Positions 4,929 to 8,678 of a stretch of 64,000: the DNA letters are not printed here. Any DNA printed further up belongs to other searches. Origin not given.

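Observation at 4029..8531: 1500-aa HExxH-peptidase :: UbiB/ABC1-kinase fusion protein wedged between tuf and rpsJ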

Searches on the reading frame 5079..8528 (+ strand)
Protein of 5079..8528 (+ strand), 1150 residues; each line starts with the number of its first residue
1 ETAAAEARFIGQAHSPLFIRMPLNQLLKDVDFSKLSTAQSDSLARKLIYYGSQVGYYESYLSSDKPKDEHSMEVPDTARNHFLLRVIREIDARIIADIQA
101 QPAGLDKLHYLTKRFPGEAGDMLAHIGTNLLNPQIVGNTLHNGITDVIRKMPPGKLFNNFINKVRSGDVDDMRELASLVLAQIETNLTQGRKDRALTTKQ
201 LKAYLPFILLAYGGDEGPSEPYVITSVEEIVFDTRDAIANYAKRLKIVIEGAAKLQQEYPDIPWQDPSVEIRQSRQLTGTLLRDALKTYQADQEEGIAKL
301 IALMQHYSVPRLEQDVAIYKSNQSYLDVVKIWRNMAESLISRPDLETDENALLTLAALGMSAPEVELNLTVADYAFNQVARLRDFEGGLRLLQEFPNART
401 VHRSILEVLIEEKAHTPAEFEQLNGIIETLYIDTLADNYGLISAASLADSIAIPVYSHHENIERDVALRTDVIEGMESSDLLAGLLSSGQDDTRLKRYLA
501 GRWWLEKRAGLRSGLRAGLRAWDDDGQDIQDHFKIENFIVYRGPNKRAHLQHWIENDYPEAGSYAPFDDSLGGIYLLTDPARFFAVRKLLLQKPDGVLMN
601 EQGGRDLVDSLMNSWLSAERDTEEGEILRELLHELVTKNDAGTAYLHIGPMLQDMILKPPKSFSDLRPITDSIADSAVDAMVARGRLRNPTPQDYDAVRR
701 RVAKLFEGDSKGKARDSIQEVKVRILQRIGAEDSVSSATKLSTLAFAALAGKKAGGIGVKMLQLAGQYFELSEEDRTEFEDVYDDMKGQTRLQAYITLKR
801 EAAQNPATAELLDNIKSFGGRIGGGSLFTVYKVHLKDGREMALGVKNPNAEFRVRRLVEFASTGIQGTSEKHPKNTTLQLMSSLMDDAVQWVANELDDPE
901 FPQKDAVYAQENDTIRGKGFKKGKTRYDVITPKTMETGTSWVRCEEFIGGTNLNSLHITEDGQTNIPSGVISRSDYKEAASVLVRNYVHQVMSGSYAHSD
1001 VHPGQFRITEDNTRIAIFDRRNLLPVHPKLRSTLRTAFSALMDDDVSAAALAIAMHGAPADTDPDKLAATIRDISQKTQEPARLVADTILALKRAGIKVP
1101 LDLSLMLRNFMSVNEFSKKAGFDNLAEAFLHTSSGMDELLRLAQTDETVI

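Call 38: search_protein_representatives(alignment_id=A2)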
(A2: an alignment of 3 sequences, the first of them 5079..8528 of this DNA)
Query: 3 sequences, 1111 profile positions. Proteins with E-value up to 0.001 (for the whole library): 1127; up to 1e-10: 453; up to 1e-30: 305. The best 150 are listed.
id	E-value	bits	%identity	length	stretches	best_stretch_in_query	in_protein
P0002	0.0e+00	1979.5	-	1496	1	1-1111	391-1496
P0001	0.0e+00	1372.8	-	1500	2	128-1110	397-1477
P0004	4.9e-175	600.6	-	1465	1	440-1109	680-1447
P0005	7.9e-167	573.5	-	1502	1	442-1107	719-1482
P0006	1.6e-161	555.9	-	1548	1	441-1110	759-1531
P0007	2.8e-161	555.1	-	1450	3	402-1105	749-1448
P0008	1.4e-153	529.6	-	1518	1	442-1110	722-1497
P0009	1.3e-152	526.4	-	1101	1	442-1110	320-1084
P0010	1.9e-138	479.5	-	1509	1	441-1107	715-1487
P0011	4.9e-133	461.6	-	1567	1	426-1107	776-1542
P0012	4.4e-131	455.1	-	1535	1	423-1108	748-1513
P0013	2.5e-128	446.0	-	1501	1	405-1107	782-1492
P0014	4.1e-128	445.3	-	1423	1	409-1108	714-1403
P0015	4.2e-128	445.2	-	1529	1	454-1110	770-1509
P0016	4.7e-127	441.7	-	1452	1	411-1108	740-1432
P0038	1.7e-116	406.8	-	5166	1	428-1110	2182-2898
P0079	5.3e-105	368.7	-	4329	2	427-1107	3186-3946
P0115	3.6e-94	332.9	-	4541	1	429-1106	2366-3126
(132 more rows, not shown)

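Call 46: list_cluster_members(proteins=[P0004, P0005, P0006, P0008, P0010, P0011, P0013, P0038, P0079, P0007])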
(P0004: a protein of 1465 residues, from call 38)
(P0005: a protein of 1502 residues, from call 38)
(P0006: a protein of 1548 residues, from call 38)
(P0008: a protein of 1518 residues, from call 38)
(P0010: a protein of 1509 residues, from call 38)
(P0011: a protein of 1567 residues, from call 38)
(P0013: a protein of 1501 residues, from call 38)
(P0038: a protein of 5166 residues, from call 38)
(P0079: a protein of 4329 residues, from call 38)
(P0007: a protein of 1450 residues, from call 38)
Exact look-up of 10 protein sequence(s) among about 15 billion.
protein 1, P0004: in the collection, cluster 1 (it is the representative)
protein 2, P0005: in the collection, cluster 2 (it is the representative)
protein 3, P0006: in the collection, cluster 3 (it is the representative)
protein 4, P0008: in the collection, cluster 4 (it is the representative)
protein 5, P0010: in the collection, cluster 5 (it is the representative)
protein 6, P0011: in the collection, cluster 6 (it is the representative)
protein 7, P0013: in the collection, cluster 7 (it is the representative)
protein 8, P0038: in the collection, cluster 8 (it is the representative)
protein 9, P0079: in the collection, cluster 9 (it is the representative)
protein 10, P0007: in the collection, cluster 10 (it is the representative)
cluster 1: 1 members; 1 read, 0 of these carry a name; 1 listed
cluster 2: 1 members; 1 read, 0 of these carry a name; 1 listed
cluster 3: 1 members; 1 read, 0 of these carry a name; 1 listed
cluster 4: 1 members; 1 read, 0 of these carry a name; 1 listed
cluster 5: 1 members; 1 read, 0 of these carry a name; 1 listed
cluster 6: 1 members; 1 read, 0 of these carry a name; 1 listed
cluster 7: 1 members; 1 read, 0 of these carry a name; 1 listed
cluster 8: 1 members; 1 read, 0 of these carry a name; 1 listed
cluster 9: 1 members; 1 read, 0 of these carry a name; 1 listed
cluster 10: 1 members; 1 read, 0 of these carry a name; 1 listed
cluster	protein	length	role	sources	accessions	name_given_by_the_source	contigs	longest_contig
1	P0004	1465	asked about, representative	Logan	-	-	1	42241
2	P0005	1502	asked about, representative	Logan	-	-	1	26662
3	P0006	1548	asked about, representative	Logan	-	-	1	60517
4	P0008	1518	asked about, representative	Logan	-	-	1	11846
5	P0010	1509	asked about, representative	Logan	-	-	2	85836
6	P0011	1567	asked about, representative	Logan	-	-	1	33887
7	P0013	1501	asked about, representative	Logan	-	-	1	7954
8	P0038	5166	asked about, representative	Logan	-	-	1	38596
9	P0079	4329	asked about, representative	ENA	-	-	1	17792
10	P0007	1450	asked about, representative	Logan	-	-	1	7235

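Call 47: find_encoding_contigs(protein=P0004, flank=10000, max_places=2)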
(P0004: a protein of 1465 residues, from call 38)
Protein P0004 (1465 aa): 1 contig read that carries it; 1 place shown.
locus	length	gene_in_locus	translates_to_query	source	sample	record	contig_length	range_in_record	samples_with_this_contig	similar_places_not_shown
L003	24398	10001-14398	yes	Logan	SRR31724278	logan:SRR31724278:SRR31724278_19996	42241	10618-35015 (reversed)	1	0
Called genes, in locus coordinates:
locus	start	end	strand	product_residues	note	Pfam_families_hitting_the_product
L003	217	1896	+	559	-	-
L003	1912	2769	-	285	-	-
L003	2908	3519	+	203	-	-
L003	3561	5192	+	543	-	PF00005:ABC_tran, PF01926:MMR_HSR1 (faint), PF02463:SMC_N (weak), PF13476:AAA_23 (faint), PF13555:AAA_29 (faint), PF13304:AAA_21 (weak), PF12848:ABC_tran_Xtn (weak), PF00005:ABC_tran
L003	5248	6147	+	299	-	PF00903:Glyoxalase (faint), PF06983:3-dmu-9_3-mt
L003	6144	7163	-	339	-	PF01636:APH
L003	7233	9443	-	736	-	PF13671:AAA_33, PF00149:Metallophos, PF09511:RNA_lig_T4_1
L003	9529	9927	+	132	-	-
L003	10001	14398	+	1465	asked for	PF01435:Peptidase_M48 (weak), PF03109:ABC1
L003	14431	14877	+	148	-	PF00293:NUDIX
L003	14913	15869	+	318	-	-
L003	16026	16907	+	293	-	-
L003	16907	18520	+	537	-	-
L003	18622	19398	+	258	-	-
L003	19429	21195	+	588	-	PF15420:Abhydrolase_9_N, PF10081:Abhydrolase_9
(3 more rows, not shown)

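Call 48: find_encoding_contigs(protein=P0010, flank=10000, max_places=2)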
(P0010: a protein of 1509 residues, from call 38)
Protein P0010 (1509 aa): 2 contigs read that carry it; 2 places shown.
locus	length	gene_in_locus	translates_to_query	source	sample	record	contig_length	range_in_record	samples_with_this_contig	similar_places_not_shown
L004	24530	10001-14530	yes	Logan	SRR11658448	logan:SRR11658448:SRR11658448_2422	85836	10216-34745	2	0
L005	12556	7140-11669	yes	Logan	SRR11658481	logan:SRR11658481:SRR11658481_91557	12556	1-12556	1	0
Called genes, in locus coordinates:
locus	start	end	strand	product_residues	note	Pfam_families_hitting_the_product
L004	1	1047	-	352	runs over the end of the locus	PF03462:PCRF, PF00472:RF-1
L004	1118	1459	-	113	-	PF01197:Ribosomal_L31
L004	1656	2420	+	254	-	-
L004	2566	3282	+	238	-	PF00318:Ribosomal_S2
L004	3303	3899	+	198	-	PF00889:EF_TS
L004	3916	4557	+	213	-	-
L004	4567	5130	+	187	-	PF01765:RRF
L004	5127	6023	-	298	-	PF00293:NUDIX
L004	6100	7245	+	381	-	PF02163:Peptidase_M50, PF00595:PDZ (weak), PF13180:PDZ_2, PF17820:PDZ_6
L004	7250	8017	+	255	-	PF02517:Rce1-like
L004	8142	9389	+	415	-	PF00587:tRNA-synt_2b, PF03129:HGTP_anticodon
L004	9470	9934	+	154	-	PF03449:GreA_GreB_N, PF01272:GreA_GreB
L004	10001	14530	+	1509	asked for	PF01435:Peptidase_M48, PF03109:ABC1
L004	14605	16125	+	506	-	PF01336:tRNA_anti-codon, PF00152:tRNA-synt_2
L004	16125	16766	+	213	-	-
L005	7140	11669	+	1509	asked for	PF01435:Peptidase_M48, PF03109:ABC1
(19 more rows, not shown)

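Call 49: find_encoding_contigs(protein=P0038, flank=10000, max_places=2)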
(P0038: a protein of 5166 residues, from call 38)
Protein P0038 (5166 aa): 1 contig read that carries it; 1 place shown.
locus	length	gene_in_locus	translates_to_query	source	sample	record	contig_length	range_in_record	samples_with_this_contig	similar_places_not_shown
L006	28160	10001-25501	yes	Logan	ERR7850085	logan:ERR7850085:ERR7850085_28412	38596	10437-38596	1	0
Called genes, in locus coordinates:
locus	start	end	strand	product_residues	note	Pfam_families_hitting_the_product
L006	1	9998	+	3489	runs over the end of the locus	PF13360:PQQ_2 (faint), PF25174:Beta-prop_THOC3 (faint)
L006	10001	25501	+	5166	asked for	PF00072:Response_reg (faint), PF01435:Peptidase_M48, PF03109:ABC1, PF04073:tRNA_edit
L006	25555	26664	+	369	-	PF01979:Amidohydro_1, PF07969:Amidohydro_3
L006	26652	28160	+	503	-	?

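Call 50: find_encoding_contigs(protein=P0006, flank=10000, max_places=2)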
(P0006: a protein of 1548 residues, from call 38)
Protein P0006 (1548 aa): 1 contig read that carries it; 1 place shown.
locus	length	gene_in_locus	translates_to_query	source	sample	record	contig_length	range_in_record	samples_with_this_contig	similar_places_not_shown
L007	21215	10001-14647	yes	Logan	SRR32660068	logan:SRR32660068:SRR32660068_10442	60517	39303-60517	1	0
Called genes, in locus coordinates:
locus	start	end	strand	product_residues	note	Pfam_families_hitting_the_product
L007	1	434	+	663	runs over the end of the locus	PF01411:tRNA-synt_2c, PF07973:tRNA_SAD (faint)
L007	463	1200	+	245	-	PF13302:Acetyltransf_3, PF00583:Acetyltransf_1 (weak)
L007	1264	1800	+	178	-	-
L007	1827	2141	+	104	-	-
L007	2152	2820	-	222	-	PF20554:DUF6766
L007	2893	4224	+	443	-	PF11104:PilM_2 (faint), PF06277:EutA (weak), PF14450:FtsA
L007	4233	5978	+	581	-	-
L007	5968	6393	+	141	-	PF03652:RuvX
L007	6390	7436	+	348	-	PF02618:YceG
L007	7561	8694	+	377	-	PF01476:LysM (weak), PF23473:LysM3_LYK4_5 (faint), PF01476:LysM (weak), PF05257:CHAP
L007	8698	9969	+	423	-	PF01018:GTP1_OBG, PF01926:MMR_HSR1, PF02421:FeoB_N, PF09269:DUF1967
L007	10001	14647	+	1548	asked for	PF01435:Peptidase_M48 (weak), PF03109:ABC1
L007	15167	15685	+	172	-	-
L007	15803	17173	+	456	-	PF00929:RNase_T, PF08411:ExoI_SH3, PF26016:ExoI_C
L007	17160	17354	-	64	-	-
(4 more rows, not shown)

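Call 71: search_protein_families(library=pfam, proteins=[P0079, P0115], max_evalue=0.01)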
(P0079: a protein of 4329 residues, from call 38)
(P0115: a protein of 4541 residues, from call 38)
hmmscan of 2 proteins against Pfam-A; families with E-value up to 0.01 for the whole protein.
P0079 (4329 aa): 9 families
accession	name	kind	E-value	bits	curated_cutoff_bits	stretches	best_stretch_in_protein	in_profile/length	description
PF13087.12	AAA_12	-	1.6e-20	73.9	27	2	2202-2266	130-189/195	AAA domain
PF13086.12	AAA_11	-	8.5e-19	68.8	27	2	1719-1796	2-76/257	AAA domain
PF01435.24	Peptidase_M48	-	1.6e-10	41.6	20.3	1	2462-2539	11-86/186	Peptidase family M48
PF13245.12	AAA_19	-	3.7e-10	40.5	25.1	1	1723-1918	1-133/134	AAA domain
PF13604.12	AAA_30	-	1.9e-09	37.9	27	1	1720-1916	3-130/191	AAA domain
PF03109.22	ABC1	-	5.6e-06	26.1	22.9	1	3635-3856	37-231/244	ABC1 atypical kinase-like domain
PF00515.34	TPR_1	-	0.00048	20.3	27.8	1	339-362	11-34/34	Tetratricopeptide repeat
PF02562.22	PhoH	-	0.0057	16.6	27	0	1725-1752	10-36/205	PhoH-like protein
PF13424.12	TPR_12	-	0.0071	17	30.1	0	4112-4167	19-76/77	Tetratricopeptide repeat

P0115 (4541 aa): 11 families
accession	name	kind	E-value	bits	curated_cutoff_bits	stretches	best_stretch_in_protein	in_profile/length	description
PF13649.12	Methyltransf_25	-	2.9e-12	47.5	27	1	4001-4108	1-97/97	Methyltransferase domain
PF03109.22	ABC1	-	3.9e-12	46.3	22.9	1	2835-3035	38-229/244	ABC1 atypical kinase-like domain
PF08242.18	Methyltransf_12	-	2.3e-11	44.7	30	1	4002-4110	1-98/98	Methyltransferase domain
PF01739.24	CheR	-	1.8e-10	41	27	1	976-1153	7-178/195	CheR methyltransferase, SAM binding domain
PF13489.12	Methyltransf_23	-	2.2e-10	40.9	27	1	3982-4153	8-161/164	Methyltransferase domain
PF08241.18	Methyltransf_11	-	2e-09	38.4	21.2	1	4002-4112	1-95/95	Methyltransferase domain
PF01636.29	APH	-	6.3e-08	33.1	23.2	1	781-820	155-194/239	Phosphotransferase enzyme family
PF01435.24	Peptidase_M48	-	1.3e-05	25.5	20.3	1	1634-1706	7-82/186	Peptidase family M48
PF00069.31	Pkinase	-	4.2e-05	23.5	31.7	0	2950-3026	78-151/263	Protein kinase domain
PF05175.20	MTS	-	0.0002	21.5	23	1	3994-4118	30-144/170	Methyltransferase small domain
PF10518.14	TAT_signal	-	0.0034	17.7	22.7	1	3432-3450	2-20/21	TAT (twin-arginine translocation) pathway signal sequence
